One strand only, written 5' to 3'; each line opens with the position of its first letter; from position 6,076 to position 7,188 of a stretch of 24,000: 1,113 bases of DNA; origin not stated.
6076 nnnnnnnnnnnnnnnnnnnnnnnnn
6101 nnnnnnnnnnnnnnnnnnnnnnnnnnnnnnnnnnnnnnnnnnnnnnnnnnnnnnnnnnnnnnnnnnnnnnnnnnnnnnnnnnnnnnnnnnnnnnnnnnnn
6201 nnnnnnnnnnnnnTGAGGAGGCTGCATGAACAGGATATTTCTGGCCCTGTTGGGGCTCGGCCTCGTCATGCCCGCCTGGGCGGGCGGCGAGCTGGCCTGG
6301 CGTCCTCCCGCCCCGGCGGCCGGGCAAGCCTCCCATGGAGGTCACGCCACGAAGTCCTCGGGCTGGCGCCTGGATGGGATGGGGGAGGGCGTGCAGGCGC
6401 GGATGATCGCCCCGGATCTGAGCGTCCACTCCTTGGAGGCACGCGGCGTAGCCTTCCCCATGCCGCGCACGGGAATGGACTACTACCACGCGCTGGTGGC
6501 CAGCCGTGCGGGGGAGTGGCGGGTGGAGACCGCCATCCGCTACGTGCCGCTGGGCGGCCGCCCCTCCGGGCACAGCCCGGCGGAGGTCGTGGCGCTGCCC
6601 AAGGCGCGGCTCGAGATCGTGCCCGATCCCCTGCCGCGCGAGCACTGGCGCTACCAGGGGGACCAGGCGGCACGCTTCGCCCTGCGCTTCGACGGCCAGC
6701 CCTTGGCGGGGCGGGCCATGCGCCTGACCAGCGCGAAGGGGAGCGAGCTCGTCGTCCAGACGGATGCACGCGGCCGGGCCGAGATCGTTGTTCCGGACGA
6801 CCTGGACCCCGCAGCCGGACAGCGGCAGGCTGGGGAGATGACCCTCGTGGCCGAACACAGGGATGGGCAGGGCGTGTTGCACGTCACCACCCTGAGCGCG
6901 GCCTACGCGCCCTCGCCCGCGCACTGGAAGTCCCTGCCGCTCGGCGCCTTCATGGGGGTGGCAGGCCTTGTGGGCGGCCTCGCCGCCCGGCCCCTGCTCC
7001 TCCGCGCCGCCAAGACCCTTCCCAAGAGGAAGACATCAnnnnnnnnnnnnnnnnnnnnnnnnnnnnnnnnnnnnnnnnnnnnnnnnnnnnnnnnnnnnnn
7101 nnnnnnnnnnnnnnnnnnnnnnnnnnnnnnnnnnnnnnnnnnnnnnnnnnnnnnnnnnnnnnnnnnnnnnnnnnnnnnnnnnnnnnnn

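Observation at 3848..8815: Four-gene TonB-receptor / anchored periplasmic protein / polyferredoxin / DsbD_2-like permease operon in the variable ybeL-lnt slot: candidate redox-coupled metal uptake system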

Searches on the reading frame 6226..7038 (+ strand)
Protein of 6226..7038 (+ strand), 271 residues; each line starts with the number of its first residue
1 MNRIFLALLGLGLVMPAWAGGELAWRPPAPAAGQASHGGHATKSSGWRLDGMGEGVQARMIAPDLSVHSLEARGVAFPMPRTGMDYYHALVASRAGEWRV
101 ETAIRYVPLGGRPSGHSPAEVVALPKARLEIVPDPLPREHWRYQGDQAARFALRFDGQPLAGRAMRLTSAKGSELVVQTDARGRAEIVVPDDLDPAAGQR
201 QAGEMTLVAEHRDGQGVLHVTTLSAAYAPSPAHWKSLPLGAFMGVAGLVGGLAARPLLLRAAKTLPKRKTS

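Call 5: search_protein_families(library=pfam, proteins=[window:6226-7038:+], max_evalue=0.01)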
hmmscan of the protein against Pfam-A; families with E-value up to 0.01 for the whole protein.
window:6226-7038:+ (271 aa): 1 family
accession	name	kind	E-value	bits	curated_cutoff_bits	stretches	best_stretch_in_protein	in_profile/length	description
PF10670.15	DUF4198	-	0.001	19.7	34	1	126-190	129-196/209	Domain of unknown function (DUF4198)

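Call 6: search_protein_families(library=ncbifam, proteins=[window:6226-7038:+], max_evalue=0.01)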
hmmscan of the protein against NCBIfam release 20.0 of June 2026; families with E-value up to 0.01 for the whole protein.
window:6226-7038:+ (271 aa): 0 families

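Call 12: find_homologous_proteins(query=window:6226-7038:+, max_evalue=0.001)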
Query window:6226-7038:+ (271 aa): 49 proteins with E <= 0.001 among 8000 candidates.
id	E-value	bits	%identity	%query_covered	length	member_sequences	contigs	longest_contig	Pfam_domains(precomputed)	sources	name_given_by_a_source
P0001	3.4e-174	596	100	100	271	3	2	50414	-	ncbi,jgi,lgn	ncbi:MAG: hypothetical protein AB1340_01565 [Pseudomonadota bacterium]|jgi:hypothetical protein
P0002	4.3e-163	559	95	100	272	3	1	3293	-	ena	-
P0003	2.9e-154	530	91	100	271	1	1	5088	-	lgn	-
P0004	5.5e-148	510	87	99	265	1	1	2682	-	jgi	jgi:hypothetical protein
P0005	1.6e-147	508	85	100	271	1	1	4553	-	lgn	-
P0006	1.6e-146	505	81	100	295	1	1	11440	-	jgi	-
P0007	1.7e-139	482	78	100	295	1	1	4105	-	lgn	-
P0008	4.1e-138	477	76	100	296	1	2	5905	-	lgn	-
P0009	3.1e-54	202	49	71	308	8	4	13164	-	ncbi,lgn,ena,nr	ncbi:MAG: hypothetical protein PHI49_11720 [Halothiobacillaceae bacterium]|nr:hypothetical protein [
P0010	8.4e-51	191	42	89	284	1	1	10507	-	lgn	-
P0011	6.5e-49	185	47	75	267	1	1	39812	-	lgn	-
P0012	7.5e-49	185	45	90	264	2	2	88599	PF10670.16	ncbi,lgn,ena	-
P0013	2.5e-48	183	44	95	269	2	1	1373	-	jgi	-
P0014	4.1e-48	182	47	80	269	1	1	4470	-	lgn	-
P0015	5.6e-48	182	45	99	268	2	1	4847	-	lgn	-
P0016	1.1e-46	177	43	82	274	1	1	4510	PF10670.16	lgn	-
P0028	3.9e-39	153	39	91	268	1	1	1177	PF10670.16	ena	-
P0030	1.2e-38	151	38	87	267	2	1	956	PF10670.16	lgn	-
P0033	1.2e-37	148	42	73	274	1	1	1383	PF10670.16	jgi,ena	-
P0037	3.4e-37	146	37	82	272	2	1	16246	PF10670.16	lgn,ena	-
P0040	1.0e-35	142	45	63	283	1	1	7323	PF10670.16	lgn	-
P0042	1.6e-34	138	39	83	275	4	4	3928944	-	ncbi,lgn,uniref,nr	ncbi:hypothetical protein [Sedimenticola thiotaurini]|uniref:Protein BatD n=1 Tax=Sedimenticola thio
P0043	1.8e-34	137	37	93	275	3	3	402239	-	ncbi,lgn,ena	-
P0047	7.5e-20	90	38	69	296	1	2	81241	PF10670.16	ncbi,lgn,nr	ncbi:MAG: hypothetical protein JNM60_00300 [Candidatus Competibacteraceae bacterium]|nr:hypothetical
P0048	7.0e-16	76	35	71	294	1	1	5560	PF10670.16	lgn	-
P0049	2.9e-15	74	34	77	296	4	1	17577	PF10670.16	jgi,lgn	jgi:hypothetical protein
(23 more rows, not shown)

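Call 14: find_encoding_contigs(protein=P0042, flank=8000, max_places=1)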
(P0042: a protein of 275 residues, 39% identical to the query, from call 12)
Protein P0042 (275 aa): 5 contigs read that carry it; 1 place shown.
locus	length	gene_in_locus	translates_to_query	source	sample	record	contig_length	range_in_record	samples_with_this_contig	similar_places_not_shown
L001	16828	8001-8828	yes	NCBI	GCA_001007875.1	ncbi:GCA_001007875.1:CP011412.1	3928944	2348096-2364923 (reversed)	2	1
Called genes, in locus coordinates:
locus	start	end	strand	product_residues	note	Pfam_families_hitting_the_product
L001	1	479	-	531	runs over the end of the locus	PF20656:MS_N, PF01274:MS_TIM-barrel, PF20659:MS_C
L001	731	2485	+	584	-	PF20423:AceK_regulatory, PF06315:AceK_kinase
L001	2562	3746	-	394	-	PF00266:Aminotran_5, PF00155:Aminotran_1_2 (faint)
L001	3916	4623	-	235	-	PF00117:GATase, PF07722:Peptidase_C26 (weak)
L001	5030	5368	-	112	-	PF01022:HTH_5, PF12840:HTH_20 (weak), PF13412:HTH_24 (faint)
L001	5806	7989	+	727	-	PF07715:Plug, PF00593:TonB_dep_Rec_b-barrel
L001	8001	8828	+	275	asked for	-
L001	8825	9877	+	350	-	PF12801:Fer4_5, PF00037:Fer4 (faint), PF13237:Fer4_10, PF12838:Fer4_7 (weak), PF13187:Fer4_9 (weak)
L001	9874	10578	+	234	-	PF02683:DsbD_TM (weak), PF13386:DsbD_2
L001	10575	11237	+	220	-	PF01618:MotA_ExbB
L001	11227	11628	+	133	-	PF02472:ExbD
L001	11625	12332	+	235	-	-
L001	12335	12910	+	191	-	PF00578:AhpC-TSA, PF08534:Redoxin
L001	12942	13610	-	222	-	-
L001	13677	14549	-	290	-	PF00561:Abhydrolase_1, PF12697:Abhydrolase_6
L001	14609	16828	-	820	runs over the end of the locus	PF18364:Molybdopterin_N, PF00384:Molybdopterin, PF01568:Molydop_binding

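Call 15: find_encoding_contigs(protein=P0012, flank=8000, max_places=1)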
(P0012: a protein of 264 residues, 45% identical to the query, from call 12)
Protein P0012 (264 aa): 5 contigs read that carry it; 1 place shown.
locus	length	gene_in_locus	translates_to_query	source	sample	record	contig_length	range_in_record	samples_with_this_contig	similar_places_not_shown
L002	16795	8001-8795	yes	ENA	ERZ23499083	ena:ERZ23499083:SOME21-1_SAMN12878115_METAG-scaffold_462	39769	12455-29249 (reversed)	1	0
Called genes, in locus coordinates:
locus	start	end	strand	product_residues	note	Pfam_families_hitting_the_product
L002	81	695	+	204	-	PF00440:TetR_N, PF16925:TetR_C_13, PF16859:TetR_C_11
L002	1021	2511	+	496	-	PF00916:Sulfate_transp, PF01740:STAS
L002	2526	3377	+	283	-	PF00582:Usp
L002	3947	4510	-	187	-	PF00293:NUDIX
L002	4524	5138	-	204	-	PF27545:CsoS1D_N, PF00936:BMC (faint)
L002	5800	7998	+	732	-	PF07715:Plug, PF00593:TonB_dep_Rec_b-barrel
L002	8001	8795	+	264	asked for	PF10670:DUF4198 (weak)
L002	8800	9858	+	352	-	PF12801:Fer4_5, PF00037:Fer4 (faint), PF13237:Fer4_10, PF12838:Fer4_7 (weak), PF13187:Fer4_9 (weak)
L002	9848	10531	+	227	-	PF02683:DsbD_TM (weak), PF13386:DsbD_2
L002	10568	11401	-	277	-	-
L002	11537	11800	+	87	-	PF02680:DUF211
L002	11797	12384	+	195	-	PF01988:VIT1 (weak)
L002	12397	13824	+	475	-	PF00375:SDF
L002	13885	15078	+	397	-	PF01569:PAP2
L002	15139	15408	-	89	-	PF09012:FeoC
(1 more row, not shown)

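Call 16: find_related_loci(query=A1, collection=genome_contigs, flank=10000)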
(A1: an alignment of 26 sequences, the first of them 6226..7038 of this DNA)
Query A1 (271 aa) in genome_contigs; peptide patterns used: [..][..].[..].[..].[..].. (x = any residue, [..] = any of these).
103 stretches matched a pattern; 80 encode a relative of the query (tblastn E <= 1e-3); 80 distinct loci.
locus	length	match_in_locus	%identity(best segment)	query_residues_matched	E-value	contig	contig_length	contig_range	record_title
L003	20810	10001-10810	94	1-270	6e-165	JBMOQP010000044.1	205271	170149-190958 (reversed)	MAG: Pseudomonadota bacterium isolate Betzabe_MAG157 MAG157_44, whole genome shotgun sequence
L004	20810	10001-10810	91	2-271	1e-158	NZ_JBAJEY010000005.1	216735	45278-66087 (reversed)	Thiofaba sp. EF100 NODE_5, whole genome shotgun sequence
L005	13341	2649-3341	45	11-253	1e-53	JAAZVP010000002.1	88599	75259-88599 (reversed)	MAG: Halothiobacillus sp. isolate KhW_metabat.21 KhW_C17, whole genome shotgun sequence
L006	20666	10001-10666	45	53-271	3e-52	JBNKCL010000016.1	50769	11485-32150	MAG: Sedimenticolaceae bacterium isolate F1F2.bin.26.orig k141_5747, whole genome shotgun sequence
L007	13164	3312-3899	49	44-236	7e-52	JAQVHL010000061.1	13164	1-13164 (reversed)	MAG: Halothiobacillaceae bacterium isolate STE_204 NODE_11448_length_13164_cov_11.088134_Sandtown_E, whole genome shotgu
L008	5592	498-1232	38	28-269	9e-47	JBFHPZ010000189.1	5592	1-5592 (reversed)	MAG: Gammaproteobacteria bacterium isolate Mix_sand08.2021.06.G.6 k141_2884096_length_5592_cov_6.0000, whole genome shot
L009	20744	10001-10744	41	23-268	7e-47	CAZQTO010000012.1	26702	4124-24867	MAG TPA_asm: uncultured Zetaproteobacteria bacterium isolate SRP118108_co1_502 genome assembly, contig: NODE_1131_length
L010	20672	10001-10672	42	23-243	1e-44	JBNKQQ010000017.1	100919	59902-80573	MAG: Thiohalomonadales bacterium isolate G1.bin.10.orig k141_1361567, whole genome shotgun sequence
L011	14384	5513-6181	38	30-251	3e-43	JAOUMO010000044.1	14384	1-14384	MAG: Gammaproteobacteria bacterium isolate 8_1_July_SF_Bin40 8_1_July_SF_Bin40_scaffold_1520_c1, whole genome shotgun se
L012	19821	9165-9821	41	23-240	6e-43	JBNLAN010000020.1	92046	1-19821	MAG: Mariprofundaceae bacterium isolate C2.bin.51.orig k141_1950397, whole genome shotgun sequence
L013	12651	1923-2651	37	8-251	3e-42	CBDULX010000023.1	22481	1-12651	MAG TPA_asm: uncultured Gammaproteobacteria bacterium isolate SRR22808123_concoct_97 genome assembly, contig: ERZ2504345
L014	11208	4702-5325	42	51-255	2e-42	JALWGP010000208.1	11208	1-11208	MAG: Sedimenticola sp. isolate T11_metabat2_scaf2bin.180 T11_NODE_2882_length_11208_cov_1.718256, whole genome shotgun s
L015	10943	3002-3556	47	53-235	2e-42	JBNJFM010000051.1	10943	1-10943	MAG: Pseudomonadota bacterium isolate Y22_60dBSe2.bin.80 NODE_7779_length_10943_cov_26.989672, whole genome shotgun sequ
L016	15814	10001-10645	37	53-264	7e-42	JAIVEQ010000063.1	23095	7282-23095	MAG: Candidatus Thiodiazotropha sp. isolate LCAP3_T1 c_000000000064, whole genome shotgun sequence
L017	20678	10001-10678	40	32-255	6e-42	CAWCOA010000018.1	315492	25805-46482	MAG: uncultured Gammaproteobacteria bacterium isolate MFD03804.bin.1.37 genome assembly, contig: contig_29782, whole gen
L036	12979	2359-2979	41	53-255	1e-37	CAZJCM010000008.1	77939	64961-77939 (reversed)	MAG TPA_asm: uncultured Sedimenticola sp. isolate binchicken_co64_81 genome assembly, contig: NODE_140_length_77939_cov_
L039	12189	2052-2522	49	83-236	6e-37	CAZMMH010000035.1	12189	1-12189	MAG TPA_asm: uncultured Gammaproteobacteria bacterium isolate SRP214966_co3_106 genome assembly, contig: NODE_8375_lengt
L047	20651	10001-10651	39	34-251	3e-36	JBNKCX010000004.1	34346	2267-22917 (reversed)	MAG: Sedimenticolaceae bacterium isolate F1F2.bin.14.orig k141_1091085, whole genome shotgun sequence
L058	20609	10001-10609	33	54-251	2e-31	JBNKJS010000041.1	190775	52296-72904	MAG: Sedimenticolaceae bacterium isolate H2.bin.15.orig k141_732170, whole genome shotgun sequence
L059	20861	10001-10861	34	1-260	6e-27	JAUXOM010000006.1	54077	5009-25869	MAG: Rhodocyclaceae bacterium isolate C10_concoct.bin.23 C10_k141_5526, whole genome shotgun sequence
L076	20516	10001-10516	37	87-258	8e-21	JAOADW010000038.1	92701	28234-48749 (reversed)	MAG: Rhodocyclaceae bacterium isolate SKW243 k141_54857, whole genome shotgun sequence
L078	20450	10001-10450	38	115-260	7e-20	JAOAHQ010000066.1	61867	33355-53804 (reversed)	MAG: Rhodocyclaceae bacterium isolate SKW65 k141_1604356, whole genome shotgun sequence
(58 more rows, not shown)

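Call 30: find_encoding_contigs(protein=P0049, flank=10000, max_places=2)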
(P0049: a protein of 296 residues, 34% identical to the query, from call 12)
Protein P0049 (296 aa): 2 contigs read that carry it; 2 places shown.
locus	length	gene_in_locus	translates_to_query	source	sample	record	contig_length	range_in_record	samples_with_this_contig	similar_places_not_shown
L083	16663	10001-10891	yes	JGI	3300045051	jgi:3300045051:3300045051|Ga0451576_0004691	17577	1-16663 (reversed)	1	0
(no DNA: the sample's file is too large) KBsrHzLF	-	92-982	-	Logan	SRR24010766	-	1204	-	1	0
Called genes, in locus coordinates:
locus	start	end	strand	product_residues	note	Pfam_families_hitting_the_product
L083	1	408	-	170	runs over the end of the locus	PF01220:DHquinase_II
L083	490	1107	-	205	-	-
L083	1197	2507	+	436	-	PF01225:Mur_ligase, PF08245:Mur_ligase_M, PF02875:Mur_ligase_C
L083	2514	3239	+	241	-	PF02630:SCO1-SenC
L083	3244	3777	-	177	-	PF10001:DUF2242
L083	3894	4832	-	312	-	PF00140:Sigma70_r1_2, PF04542:Sigma70_r2, PF04545:Sigma70_r4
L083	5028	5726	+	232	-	PF03544:TonB_C, PF13103:TonB_2 (faint)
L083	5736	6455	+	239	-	PF01618:MotA_ExbB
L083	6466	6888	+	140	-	PF02472:ExbD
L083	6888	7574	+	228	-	PF00027:cNMP_binding, PF13545:HTH_Crp_2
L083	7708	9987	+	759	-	PF07715:Plug, PF00593:TonB_dep_Rec_b-barrel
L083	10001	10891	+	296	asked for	PF10670:DUF4198 (weak)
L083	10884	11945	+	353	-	PF12801:Fer4_5, PF00037:Fer4 (faint), PF12797:Fer4_2 (faint), PF12837:Fer4_6 (faint), PF13237:Fer4_10 (weak), PF13187:Fer4_9 (weak)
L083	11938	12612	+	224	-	PF02683:DsbD_TM (weak), PF13386:DsbD_2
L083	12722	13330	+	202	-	-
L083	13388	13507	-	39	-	-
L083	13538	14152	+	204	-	-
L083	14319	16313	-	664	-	PF07715:Plug, PF00593:TonB_dep_Rec_b-barrel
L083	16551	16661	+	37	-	?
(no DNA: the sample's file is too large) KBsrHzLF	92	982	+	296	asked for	PF10670:DUF4198 (weak)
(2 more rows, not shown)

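Call 31: find_encoding_contigs(protein=P0047, flank=10000, max_places=1)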
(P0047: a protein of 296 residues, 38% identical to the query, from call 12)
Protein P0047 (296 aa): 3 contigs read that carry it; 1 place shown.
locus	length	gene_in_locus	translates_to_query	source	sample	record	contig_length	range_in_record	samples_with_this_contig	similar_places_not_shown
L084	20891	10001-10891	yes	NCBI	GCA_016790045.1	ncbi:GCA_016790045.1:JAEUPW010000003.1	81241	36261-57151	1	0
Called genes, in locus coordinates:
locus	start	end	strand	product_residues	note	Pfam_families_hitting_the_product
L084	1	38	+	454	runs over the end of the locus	PF00375:SDF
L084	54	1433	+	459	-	PF03315:SDH_beta, PF03313:SDH_alpha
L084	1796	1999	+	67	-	-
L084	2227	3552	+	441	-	PF00999:Na_H_Exchanger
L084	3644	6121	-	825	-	PF12704:MacB_PCD (weak), PF02687:FtsX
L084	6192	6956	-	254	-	PF00005:ABC_tran, PF13304:AAA_21 (faint)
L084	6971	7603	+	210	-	PF25182:NonGDSL (weak), PF00657:Lipase_GDSL, PF13472:Lipase_GDSL_2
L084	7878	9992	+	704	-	PF07715:Plug, PF00593:TonB_dep_Rec_b-barrel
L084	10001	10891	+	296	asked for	PF10670:DUF4198 (weak)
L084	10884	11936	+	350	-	PF12801:Fer4_5, PF00037:Fer4 (faint), PF13534:Fer4_17 (faint), PF12838:Fer4_7 (weak), PF13187:Fer4_9 (weak), PF13237:Fer4_10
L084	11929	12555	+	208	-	PF02683:DsbD_TM (faint), PF13386:DsbD_2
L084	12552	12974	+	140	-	PF01618:MotA_ExbB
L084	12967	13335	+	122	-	PF02472:ExbD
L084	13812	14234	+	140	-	PF03544:TonB_C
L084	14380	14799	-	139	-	PF02635:DsrE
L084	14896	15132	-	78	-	-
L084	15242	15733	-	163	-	PF00571:CBS (weak)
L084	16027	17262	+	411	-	PF00512:HisKA, PF02518:HATPase_c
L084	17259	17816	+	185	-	PF00072:Response_reg, PF02954:HTH_8, PF13556:HTH_30 (weak)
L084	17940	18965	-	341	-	PF01565:FAD_binding_4, PF02873:MurB_C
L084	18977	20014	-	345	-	PF01212:Beta_elim_lyase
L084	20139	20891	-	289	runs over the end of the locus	PF00140:Sigma70_r1_2 (weak), PF04542:Sigma70_r2, PF04545:Sigma70_r4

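Call 32: find_encoding_contigs(protein=P0043, flank=10000, max_places=1)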
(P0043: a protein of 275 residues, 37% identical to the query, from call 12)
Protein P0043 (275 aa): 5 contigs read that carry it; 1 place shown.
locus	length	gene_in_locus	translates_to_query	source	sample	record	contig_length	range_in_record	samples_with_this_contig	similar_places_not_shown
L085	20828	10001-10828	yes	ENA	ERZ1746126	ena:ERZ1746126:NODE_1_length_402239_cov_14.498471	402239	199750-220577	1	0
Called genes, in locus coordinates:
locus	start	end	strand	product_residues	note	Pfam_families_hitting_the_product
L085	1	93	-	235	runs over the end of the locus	PF00149:Metallophos, PF12850:Metallophos_2 (weak)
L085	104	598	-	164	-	PF00160:Pro_isomerase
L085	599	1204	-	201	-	PF00160:Pro_isomerase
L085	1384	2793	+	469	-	PF01921:tRNA-synt_1f (faint), PF01406:tRNA-synt_1e, PF09334:tRNA-synt_1g, PF09190:DALR_2, PF23493:CysS_C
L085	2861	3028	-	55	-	-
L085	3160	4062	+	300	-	PF01263:Aldose_epim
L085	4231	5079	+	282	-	-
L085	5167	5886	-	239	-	PF13640:2OG-FeII_Oxy_3, PF13661:2OG-FeII_Oxy_4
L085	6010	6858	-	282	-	PF00763:THF_DHG_CYH, PF02882:THF_DHG_CYH_C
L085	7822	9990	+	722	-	PF07715:Plug, PF00593:TonB_dep_Rec_b-barrel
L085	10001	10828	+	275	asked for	-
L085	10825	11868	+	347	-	PF12801:Fer4_5, PF00037:Fer4 (faint), PF12838:Fer4_7 (faint), PF14697:Fer4_21 (weak), PF13237:Fer4_10 (weak), PF13187:Fer4_9 (weak)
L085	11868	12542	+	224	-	PF13386:DsbD_2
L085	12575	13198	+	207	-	PF01618:MotA_ExbB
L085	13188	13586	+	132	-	PF02472:ExbD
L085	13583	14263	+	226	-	PF03544:TonB_C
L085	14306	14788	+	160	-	PF04314:LpqE-like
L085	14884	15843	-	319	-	PF00158:Sigma54_activat, PF01078:Mg_chelatase (faint), PF14532:Sigma54_activ_2, PF07728:AAA_5 (weak), PF25601:AAA_lid_14, PF02954:HTH_8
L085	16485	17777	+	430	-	PF05697:Trigger_N, PF00254:FKBP_C, PF05698:Trigger_C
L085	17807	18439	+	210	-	PF00574:CLP_protease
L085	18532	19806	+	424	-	PF06689:zf-C4_ClpX, PF01078:Mg_chelatase (faint), PF05496:RuvB_N (weak), PF00004:AAA, PF07724:AAA_2, PF07728:AAA_5 (weak), PF13401:AAA_22 (faint), PF10431:ClpB_D2-small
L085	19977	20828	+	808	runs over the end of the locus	PF02190:LON_substr_bdg, PF00004:AAA, PF07728:AAA_5, PF22667:Lon_lid, PF05362:Lon_C, PF13541:ChlI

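Call 34: predict_structure(alignment_id=A1)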
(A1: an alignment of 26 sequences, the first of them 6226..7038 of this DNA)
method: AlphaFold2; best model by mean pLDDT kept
length: 271 residues; sequences in the alignment: 26
mean_pLDDT: 89.2   pTM: 0.81
mean pLDDT of the five models: 89.2, 88.8, 87.5, 87.2, 86.4
residues with pLDDT >= 90: 191; 70-90: 49; 50-70: 27; < 50: 4
segments of 3 or more residues with pLDDT < 50: none
pLDDT, mean of each block of 10 residues (from residue 1): 68 57 91 60 76 94 97 93 92 97 95 91 97 88 94 98 98 97 98 82 94 98 96 85 95 94 83 72
secondary structure, 60 per line:
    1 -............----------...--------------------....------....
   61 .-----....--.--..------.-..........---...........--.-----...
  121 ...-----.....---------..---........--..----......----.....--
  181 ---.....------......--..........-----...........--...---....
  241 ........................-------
elements in order: H2-13 E24-26 E47-50 E57-61 E67-70 E86-95 E99-109 H118-123 E129-133 E148-155 E164-169 E174-178 E184-188 H195-200 E203-212 E218-228 H237-264
